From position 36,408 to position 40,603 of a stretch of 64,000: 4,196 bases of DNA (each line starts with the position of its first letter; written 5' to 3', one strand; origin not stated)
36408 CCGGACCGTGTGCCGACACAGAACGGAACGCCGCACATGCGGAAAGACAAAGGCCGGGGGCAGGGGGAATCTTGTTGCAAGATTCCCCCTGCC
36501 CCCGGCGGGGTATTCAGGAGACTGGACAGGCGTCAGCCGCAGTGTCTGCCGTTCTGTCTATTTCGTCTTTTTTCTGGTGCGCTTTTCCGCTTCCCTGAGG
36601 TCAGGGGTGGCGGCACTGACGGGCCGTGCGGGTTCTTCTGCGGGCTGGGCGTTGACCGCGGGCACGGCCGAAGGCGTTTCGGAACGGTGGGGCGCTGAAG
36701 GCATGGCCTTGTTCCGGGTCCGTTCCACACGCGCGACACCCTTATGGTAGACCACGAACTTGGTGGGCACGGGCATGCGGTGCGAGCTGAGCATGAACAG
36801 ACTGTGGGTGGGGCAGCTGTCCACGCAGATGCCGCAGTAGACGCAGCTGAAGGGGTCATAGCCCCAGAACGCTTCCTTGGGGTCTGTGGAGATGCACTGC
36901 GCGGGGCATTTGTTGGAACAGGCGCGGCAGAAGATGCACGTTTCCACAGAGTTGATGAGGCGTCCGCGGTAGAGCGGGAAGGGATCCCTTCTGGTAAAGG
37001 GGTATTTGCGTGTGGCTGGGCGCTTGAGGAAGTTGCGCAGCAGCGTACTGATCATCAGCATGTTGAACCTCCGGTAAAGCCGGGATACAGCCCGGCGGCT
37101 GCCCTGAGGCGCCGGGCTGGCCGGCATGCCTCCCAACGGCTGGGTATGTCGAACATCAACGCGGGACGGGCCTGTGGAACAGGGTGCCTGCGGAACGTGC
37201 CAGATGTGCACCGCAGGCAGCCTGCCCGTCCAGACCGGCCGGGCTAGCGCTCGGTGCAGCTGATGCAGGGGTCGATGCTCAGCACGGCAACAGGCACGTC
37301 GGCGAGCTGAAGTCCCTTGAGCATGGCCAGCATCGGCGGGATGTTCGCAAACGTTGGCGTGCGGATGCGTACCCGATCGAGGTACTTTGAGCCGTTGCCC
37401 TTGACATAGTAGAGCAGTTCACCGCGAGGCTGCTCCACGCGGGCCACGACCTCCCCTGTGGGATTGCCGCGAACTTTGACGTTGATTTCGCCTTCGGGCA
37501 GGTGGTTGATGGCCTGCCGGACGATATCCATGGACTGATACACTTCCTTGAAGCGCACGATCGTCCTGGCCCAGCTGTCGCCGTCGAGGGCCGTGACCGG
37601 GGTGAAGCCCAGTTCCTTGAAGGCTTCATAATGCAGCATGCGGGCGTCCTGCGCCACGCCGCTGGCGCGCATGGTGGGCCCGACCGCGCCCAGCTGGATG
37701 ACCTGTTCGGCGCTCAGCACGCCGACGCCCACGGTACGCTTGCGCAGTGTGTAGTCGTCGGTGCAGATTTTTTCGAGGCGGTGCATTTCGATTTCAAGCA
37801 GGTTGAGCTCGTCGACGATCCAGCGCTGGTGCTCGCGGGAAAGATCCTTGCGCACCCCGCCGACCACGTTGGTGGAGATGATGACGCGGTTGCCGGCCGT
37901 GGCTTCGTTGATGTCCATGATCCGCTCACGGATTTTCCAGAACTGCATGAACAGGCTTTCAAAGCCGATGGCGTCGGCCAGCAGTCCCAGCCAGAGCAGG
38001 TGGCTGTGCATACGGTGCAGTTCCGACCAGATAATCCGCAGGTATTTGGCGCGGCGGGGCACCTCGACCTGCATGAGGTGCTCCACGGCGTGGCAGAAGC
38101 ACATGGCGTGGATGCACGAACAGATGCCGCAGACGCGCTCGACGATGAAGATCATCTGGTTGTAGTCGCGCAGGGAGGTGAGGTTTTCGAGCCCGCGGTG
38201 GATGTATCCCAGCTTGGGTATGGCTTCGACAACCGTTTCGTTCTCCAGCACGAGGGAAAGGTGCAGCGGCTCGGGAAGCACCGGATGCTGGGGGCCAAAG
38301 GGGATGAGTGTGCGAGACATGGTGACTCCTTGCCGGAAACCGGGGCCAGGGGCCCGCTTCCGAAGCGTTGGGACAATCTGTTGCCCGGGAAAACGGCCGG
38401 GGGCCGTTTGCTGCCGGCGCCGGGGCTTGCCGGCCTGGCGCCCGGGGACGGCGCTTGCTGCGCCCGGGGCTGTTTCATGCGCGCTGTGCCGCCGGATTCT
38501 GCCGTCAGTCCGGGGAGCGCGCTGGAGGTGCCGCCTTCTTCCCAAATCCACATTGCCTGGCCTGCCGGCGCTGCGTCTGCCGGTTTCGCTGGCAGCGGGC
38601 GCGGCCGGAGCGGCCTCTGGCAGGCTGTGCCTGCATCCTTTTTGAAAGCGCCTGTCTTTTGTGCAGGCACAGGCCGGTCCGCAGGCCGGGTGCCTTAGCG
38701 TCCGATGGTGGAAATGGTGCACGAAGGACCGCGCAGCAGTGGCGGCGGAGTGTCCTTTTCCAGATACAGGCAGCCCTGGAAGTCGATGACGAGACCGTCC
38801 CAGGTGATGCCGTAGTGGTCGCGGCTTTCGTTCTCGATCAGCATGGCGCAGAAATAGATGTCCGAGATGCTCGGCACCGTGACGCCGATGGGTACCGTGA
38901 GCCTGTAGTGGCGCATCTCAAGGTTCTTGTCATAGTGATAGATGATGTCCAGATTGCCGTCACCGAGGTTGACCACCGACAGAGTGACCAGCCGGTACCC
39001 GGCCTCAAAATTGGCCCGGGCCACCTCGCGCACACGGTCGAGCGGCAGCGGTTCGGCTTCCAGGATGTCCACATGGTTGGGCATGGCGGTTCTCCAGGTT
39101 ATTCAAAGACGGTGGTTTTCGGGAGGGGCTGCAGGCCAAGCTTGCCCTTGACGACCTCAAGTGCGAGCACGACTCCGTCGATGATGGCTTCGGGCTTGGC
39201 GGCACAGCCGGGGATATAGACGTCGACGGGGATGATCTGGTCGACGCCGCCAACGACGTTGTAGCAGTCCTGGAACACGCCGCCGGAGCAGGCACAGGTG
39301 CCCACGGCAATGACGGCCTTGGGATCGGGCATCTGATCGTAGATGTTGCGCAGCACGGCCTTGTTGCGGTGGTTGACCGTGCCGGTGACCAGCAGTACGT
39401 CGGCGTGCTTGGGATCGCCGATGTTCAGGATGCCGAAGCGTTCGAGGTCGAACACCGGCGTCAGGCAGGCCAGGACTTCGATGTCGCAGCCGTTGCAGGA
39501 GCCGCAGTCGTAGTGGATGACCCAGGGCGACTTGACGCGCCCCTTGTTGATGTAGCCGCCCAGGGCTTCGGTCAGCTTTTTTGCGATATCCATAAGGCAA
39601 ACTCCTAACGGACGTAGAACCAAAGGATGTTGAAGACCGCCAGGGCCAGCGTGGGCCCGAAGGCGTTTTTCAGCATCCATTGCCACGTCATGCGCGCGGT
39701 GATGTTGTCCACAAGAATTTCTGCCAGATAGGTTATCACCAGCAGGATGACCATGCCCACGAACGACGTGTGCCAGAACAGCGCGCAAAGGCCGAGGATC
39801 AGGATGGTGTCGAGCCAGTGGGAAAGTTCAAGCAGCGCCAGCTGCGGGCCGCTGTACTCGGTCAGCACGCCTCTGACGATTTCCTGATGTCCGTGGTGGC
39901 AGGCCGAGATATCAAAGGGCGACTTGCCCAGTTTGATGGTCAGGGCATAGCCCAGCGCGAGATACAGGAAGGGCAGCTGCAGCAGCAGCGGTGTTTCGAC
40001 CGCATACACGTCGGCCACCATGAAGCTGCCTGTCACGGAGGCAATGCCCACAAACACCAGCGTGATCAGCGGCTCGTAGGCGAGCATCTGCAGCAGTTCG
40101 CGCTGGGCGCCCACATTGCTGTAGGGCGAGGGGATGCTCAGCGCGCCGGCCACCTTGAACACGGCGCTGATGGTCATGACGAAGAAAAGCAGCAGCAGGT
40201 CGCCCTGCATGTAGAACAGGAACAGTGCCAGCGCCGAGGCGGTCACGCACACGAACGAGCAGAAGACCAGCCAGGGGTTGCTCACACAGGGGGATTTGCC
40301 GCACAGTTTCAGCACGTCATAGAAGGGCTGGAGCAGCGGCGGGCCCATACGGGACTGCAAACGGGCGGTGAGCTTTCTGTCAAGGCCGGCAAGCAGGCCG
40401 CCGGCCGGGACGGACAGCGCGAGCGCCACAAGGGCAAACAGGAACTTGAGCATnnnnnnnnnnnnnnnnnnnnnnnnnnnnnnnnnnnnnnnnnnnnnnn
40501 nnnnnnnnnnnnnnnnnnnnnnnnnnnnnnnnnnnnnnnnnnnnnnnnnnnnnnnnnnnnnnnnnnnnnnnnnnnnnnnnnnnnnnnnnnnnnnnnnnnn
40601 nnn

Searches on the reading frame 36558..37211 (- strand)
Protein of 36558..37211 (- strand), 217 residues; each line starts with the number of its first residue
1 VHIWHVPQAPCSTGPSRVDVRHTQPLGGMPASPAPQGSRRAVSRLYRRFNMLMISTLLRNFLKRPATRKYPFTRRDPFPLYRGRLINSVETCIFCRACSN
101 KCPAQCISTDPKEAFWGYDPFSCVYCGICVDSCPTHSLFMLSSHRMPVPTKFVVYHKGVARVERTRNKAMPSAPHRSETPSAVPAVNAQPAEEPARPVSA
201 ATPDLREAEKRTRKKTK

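Call 40: search_protein_families(library=pfam, proteins=[window:36558-37211:-], max_evalue=0.001)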
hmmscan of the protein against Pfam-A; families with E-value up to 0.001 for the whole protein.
window:36558-37211:- (217 aa): 9 families
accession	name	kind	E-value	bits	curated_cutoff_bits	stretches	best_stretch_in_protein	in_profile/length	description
PF00037.32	Fer4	-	2.3e-09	37.1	21.1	1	118-136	3-21/24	4Fe-4S binding domain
PF12838.12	Fer4_7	-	2.6e-08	34.6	27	1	91-135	1-50/52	4Fe-4S dicluster domain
PF13187.11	Fer4_9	-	2.9e-08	34.1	27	1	92-136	2-50/52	4Fe-4S dicluster domain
PF13183.11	Fer4_8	-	5.7e-07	30.4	27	0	122-138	4-20/68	4Fe-4S dicluster domain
PF13237.11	Fer4_10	-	6.3e-07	29.7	25.5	1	86-134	3-53/53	4Fe-4S dicluster domain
PF14697.11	Fer4_21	-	4.1e-06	27.3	35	1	90-135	6-53/59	4Fe-4S dicluster domain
PF13484.11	Fer4_16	-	1.7e-05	25.9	30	0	123-138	2-17/66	4Fe-4S double cluster binding domain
PF13534.11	Fer4_17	-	2.7e-05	25.1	22.2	0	122-145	1-24/61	4Fe-4S dicluster domain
PF12797.12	Fer4_2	-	0.00096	19.4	24.5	0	119-135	6-22/22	4Fe-4S binding domain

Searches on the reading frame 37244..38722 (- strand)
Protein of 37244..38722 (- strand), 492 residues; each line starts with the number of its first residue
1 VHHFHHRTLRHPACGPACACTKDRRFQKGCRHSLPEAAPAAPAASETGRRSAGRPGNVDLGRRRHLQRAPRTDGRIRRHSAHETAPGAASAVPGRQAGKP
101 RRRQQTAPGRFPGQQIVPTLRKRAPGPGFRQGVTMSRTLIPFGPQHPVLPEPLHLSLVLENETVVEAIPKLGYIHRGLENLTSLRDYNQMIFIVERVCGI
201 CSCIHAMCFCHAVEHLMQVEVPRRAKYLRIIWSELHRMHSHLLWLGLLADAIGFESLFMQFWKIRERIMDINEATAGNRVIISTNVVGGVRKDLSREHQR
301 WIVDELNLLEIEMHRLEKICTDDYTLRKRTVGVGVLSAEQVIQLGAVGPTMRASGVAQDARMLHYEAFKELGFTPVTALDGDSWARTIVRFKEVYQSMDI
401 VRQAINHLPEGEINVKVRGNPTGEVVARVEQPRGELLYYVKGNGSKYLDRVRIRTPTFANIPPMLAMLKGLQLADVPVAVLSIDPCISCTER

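Call 60: search_protein_families(library=pfam, proteins=[window:37244-38722:-], max_evalue=0.00001)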
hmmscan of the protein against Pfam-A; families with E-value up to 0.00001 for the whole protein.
window:37244-38722:- (492 aa): 2 families
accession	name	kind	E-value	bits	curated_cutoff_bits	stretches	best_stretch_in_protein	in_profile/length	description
PF00346.24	Complex1_49kDa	-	3.6e-61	207.1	24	2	252-416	2-167/271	Respiratory-chain NADH dehydrogenase, 49 Kd subunit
PF00374.24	NiFeSe_Hases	-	1.1e-12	48.1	25.8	1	176-245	1-70/508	Nickel-dependent hydrogenase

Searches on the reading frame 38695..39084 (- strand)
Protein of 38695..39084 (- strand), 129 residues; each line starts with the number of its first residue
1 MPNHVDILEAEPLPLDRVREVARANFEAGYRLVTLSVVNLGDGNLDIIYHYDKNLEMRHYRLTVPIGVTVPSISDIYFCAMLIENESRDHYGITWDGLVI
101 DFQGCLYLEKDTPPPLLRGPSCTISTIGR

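Call 60: search_protein_families(library=pfam, proteins=[window:38695-39084:-], max_evalue=0.00001)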
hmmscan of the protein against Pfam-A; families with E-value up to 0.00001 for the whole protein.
window:38695-39084:- (129 aa): 1 family
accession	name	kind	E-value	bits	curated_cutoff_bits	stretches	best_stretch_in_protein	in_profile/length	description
PF00329.25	Complex1_30kDa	-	5.8e-06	27.3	22.5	1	17-97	7-96/124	Respiratory-chain NADH dehydrogenase, 30 Kd subunit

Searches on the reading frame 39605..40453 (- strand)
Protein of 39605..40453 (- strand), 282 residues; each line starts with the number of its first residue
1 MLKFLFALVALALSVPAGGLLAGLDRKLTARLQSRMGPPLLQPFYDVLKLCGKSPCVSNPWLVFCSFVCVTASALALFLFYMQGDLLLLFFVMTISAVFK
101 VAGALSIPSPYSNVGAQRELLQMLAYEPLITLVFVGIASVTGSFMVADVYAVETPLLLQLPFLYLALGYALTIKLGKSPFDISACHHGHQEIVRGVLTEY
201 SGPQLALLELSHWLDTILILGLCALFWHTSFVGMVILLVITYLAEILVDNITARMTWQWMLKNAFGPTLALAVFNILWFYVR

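Call 35: find_related_loci(query=window:39605-40453:-, collection=metagenome_contigs, flank=10000)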
Query window:39605-40453:- (282 aa) in metagenome_contigs; peptide patterns used: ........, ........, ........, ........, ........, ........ (x = any residue, [..] = any of these).
305 stretches matched a pattern; 146 encode a relative of the query (tblastn E <= 1e-3); the best 80 are kept; 80 distinct loci.
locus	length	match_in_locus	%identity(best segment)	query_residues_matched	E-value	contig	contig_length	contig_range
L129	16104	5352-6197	77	1-282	9e-152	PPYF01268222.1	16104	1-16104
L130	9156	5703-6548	77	1-282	1e-151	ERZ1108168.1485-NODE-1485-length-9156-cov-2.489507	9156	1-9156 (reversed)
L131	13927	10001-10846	76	1-282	1e-151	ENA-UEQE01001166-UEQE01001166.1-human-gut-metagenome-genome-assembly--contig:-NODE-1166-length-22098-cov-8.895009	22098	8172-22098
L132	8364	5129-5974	76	1-282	1e-151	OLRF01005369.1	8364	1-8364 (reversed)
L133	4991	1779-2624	77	1-282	2e-153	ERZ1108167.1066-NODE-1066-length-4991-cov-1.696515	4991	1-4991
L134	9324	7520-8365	76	1-282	3e-151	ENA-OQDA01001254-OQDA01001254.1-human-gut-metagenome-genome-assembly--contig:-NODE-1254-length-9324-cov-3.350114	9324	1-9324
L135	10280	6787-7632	77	1-282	3e-151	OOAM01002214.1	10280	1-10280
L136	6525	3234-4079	77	1-282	1e-151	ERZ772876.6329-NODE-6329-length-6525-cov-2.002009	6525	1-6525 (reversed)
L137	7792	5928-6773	77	1-282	3e-151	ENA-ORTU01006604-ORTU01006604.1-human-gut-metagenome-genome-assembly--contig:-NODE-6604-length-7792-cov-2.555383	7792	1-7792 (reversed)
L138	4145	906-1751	77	1-282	3e-155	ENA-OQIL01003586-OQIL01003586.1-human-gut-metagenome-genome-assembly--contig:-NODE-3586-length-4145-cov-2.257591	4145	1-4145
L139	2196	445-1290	77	1-282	8e-162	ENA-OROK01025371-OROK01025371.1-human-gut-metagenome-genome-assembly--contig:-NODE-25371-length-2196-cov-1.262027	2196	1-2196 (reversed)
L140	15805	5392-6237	77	1-282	3e-151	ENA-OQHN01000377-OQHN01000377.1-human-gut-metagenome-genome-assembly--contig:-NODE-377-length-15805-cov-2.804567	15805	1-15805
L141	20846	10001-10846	77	1-282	3e-151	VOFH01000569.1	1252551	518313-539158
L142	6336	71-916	77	1-282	2e-151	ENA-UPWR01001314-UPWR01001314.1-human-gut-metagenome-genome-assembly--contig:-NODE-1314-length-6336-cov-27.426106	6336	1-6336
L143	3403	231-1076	77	1-282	2e-157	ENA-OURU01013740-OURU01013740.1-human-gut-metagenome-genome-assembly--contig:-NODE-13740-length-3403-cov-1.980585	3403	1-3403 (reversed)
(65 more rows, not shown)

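Call 60: search_protein_families(library=pfam, proteins=[window:39605-40453:-], max_evalue=0.00001)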
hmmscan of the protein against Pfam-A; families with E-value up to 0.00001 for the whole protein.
window:39605-40453:- (282 aa): 1 family
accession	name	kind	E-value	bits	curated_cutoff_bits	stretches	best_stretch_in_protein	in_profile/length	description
PF00146.26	NADHdh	-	7.6e-38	131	27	1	9-279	6-297/298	NADH dehydrogenase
